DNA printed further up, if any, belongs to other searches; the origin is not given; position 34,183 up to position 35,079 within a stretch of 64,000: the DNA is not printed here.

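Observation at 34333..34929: Isochorismatase-family hydrolase is the first gene behind the branched-chain attenuator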

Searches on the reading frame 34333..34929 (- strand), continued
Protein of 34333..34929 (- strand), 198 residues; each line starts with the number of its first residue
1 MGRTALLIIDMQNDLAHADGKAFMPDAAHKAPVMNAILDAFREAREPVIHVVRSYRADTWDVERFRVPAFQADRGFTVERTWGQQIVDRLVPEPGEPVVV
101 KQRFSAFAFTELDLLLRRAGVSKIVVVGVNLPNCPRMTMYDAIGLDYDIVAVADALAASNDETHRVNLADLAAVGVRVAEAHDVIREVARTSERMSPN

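Call 22: find_encoding_contigs(protein=P0053, flank=6000, max_places=3)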
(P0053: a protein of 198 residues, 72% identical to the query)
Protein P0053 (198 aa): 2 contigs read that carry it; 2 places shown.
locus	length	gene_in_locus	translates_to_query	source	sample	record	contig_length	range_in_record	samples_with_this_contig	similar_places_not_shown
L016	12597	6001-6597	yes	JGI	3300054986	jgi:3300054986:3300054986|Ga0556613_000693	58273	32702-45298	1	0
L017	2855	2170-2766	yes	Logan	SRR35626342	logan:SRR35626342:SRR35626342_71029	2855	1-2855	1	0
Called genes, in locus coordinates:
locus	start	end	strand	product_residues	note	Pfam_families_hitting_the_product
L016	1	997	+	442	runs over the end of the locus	PF03824:NicO (weak)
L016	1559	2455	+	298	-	PF14018:DUF4234 (weak)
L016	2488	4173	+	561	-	PF00920:ILVD_EDD_N, PF24877:ILV_EDD_C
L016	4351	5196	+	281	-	PF13489:Methyltransf_23, PF08241:Methyltransf_11 (faint), PF08242:Methyltransf_12 (faint), PF13649:Methyltransf_25 (faint)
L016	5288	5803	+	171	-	-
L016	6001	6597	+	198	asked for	PF00857:Isochorismatase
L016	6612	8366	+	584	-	PF02776:TPP_enzyme_N, PF00205:TPP_enzyme_M, PF02775:TPP_enzyme_C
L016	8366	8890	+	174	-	PF01842:ACT, PF22629:ACT_AHAS_ss, PF13710:ACT_5, PF10369:ALS_ss_C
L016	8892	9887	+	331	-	PF02826:2-Hacid_dh_C (faint), PF07991:KARI_N, PF01450:KARI_C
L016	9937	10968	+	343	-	PF03631:Virul_fac_BrkB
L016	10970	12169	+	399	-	PF00266:Aminotran_5, PF01053:Cys_Met_Meta_PP (weak)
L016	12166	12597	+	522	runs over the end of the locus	PF00389:2-Hacid_dh, PF02826:2-Hacid_dh_C, PF19304:PGDH_inter, PF01842:ACT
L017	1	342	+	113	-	?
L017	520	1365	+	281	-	PF13489:Methyltransf_23, PF08241:Methyltransf_11 (faint), PF08242:Methyltransf_12 (faint), PF13649:Methyltransf_25 (faint)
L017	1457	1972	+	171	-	-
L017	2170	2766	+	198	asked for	PF00857:Isochorismatase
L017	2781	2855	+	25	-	?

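Call 30: predict_structure(alignment_id=A2)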
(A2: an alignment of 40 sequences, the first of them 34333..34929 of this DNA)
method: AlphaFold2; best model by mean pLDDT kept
length: 198 residues; sequences in the alignment: 40
mean_pLDDT: 76.0   pTM: 0.78
mean pLDDT of the five models: 76.0, 75.5, 74.3, 73.4, 73.1
residues with pLDDT >= 90: 82; 70-90: 58; 50-70: 18; < 50: 40
segments of 3 or more residues with pLDDT < 50: 14-20, 56-86
pLDDT, mean of each block of 10 residues (from residue 1): 88 49 70 91 93 57 35 34 45 79 79 89 93 84 96 91 92 96 94 64
secondary structure, 60 per line:
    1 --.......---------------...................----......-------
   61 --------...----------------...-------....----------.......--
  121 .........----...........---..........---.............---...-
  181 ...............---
elements in order: E3-9 H25-43 E48-53 E98-101 H112-118 E121-129 H134-144 E148-157 H161-173 E177-179 H181-195
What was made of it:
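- The most conserved family-specific segment (residues 56-86) is modelled with pLDDT below 50 (call 30).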

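Call 31: search_protein_representatives(protein=window:34333-34929:-)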
Query: 198 residues. Proteins with E-value up to 0.001 (for the whole library): 6561; up to 1e-10: 1158; up to 1e-30: 24. The best 150 are listed.
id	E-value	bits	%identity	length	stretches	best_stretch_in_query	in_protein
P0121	1.7e-75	269.2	60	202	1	1-195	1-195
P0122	1.8e-52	194.1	65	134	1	1-133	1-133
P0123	4.7e-39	150.4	43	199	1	3-186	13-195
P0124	9.3e-37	142.9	42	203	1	3-192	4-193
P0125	2.4e-36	141.6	41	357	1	4-188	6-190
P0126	1.3e-35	139.1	45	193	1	1-180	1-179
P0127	1.4e-35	139.0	44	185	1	4-177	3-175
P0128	2.3e-35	138.4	44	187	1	2-183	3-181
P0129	6.9e-35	136.8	37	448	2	3-180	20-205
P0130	4.5e-34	134.1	40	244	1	2-186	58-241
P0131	2.6e-32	128.4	36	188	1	4-187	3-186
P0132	5.0e-32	127.5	47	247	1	32-180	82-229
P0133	6.1e-32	127.2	33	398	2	2-172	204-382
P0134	7.9e-32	126.8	41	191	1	3-185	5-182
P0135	1.0e-31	126.5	35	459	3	80-179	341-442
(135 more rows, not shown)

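Call 34: fold_search(model_id=the predicted structure, library=pdb)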
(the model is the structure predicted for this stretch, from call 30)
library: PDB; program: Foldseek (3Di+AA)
matches with E <= 10: 1297; with E <= 0.001: 140
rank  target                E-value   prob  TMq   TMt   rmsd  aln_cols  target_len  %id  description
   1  3hu5_A                1.8e-15  1.00  0.77  0.80   5.4       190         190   41  CRYSTAL STRUCTURE OF isochorismatase family protein from Desulfovibrio vulgaris subsp. vulgaris str. Hildenborough (released 2009-06-30)
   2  3hb7_F                8.6e-13  1.00  0.74  0.79   5.0       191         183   28  The Crystal Structure of an Isochorismatase-like Hydrolase from Alkaliphilus metalliredigens to 2.3A (released 2009-07-07)
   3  3eef_A                1.6e-12  1.00  0.69  0.78   4.9       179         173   27  Crystal structure of N-carbamoylsarcosine amidase from thermoplasma acidophilum (released 2008-09-16)
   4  3hb7_H                2.6e-12  1.00  0.73  0.84   4.0       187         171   27  The Crystal Structure of an Isochorismatase-like Hydrolase from Alkaliphilus metalliredigens to 2.3A (released 2009-07-07)
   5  3hb7_G                2.8e-12  1.00  0.74  0.80   5.1       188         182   28  The Crystal Structure of an Isochorismatase-like Hydrolase from Alkaliphilus metalliredigens to 2.3A (released 2009-07-07)
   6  3kl2_E                2.8e-12  1.00  0.70  0.68   6.4       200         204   26  Crystal structure of a putative isochorismatase from Streptomyces avermitilis (released 2009-11-24)
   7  3kl2_A                2.8e-12  1.00  0.68  0.67   6.5       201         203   27  Crystal structure of a putative isochorismatase from Streptomyces avermitilis (released 2009-11-24)
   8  3irv                  3.0e-12  1.00  0.77  0.72   5.2       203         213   26  CRYSTAL STRUCTURE OF CYSTEINE HYDROLASE PSPPH_2384 FROM Pseudomonas syringae pv. phaseolicola 1448A (released 2009-09-01)
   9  3hb7_A                4.1e-12  1.00  0.65  0.68   6.2       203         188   28  The Crystal Structure of an Isochorismatase-like Hydrolase from Alkaliphilus metalliredigens to 2.3A (released 2009-07-07)
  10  3kl2_F                5.0e-12  1.00  0.70  0.69   6.5       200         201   26  Crystal structure of a putative isochorismatase from Streptomyces avermitilis (released 2009-11-24)
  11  3kl2_B                7.2e-12  1.00  0.70  0.69   6.5       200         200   26  Crystal structure of a putative isochorismatase from Streptomyces avermitilis (released 2009-11-24)
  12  3kl2_I                7.7e-12  1.00  0.72  0.72   6.2       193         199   27  Crystal structure of a putative isochorismatase from Streptomyces avermitilis (released 2009-11-24)
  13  6azn_B                1.4e-11  1.00  0.74  0.67   5.0       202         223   23  Structural and biochemical characterization of a non-canonical biuret hydrolase (BiuH) from the cyanuric acid cataboli (released 2018-02-21)
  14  6azs_A                1.4e-11  1.00  0.74  0.65   4.8       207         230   22  Structural and biochemical characterization of a non-canonical biuret hydrolase (BiuH) from the cyanuric acid cataboli (released 2018-02-21)
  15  3hb7_B                1.5e-11  1.00  0.73  0.80   4.1       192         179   26  The Crystal Structure of an Isochorismatase-like Hydrolase from Alkaliphilus metalliredigens to 2.3A (released 2009-07-07)
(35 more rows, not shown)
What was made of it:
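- On Isochorismatase-like hydrolase superfamily (Pfam PF00857): Foldseek top hits are all family members at probability 1.00; 3HU5 gives TM 0.77-0.80 (calls 30, 34).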

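Call 61: list_cluster_members(proteins=[P0001, P0014, P0106, P0053])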
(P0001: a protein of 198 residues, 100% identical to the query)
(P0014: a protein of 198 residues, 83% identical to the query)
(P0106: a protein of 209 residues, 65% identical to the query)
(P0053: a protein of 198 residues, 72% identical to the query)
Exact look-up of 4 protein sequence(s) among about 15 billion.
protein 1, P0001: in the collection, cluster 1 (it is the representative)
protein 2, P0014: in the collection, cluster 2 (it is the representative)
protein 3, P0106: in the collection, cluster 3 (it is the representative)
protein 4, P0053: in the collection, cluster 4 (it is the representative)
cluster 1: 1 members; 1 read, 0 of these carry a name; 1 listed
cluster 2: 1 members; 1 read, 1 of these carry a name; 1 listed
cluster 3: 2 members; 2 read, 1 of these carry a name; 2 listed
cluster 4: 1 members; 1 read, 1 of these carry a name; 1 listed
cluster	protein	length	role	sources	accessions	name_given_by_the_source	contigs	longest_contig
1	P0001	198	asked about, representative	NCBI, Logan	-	-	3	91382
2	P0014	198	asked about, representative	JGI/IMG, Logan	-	nicotinamidase-related amidase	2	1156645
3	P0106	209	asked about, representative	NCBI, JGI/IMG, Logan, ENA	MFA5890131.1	MAG: isochorismatase family cysteine hydrolase [Actinomycetota bacterium]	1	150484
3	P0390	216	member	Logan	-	-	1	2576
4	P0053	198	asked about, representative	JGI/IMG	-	nicotinamidase-related amidase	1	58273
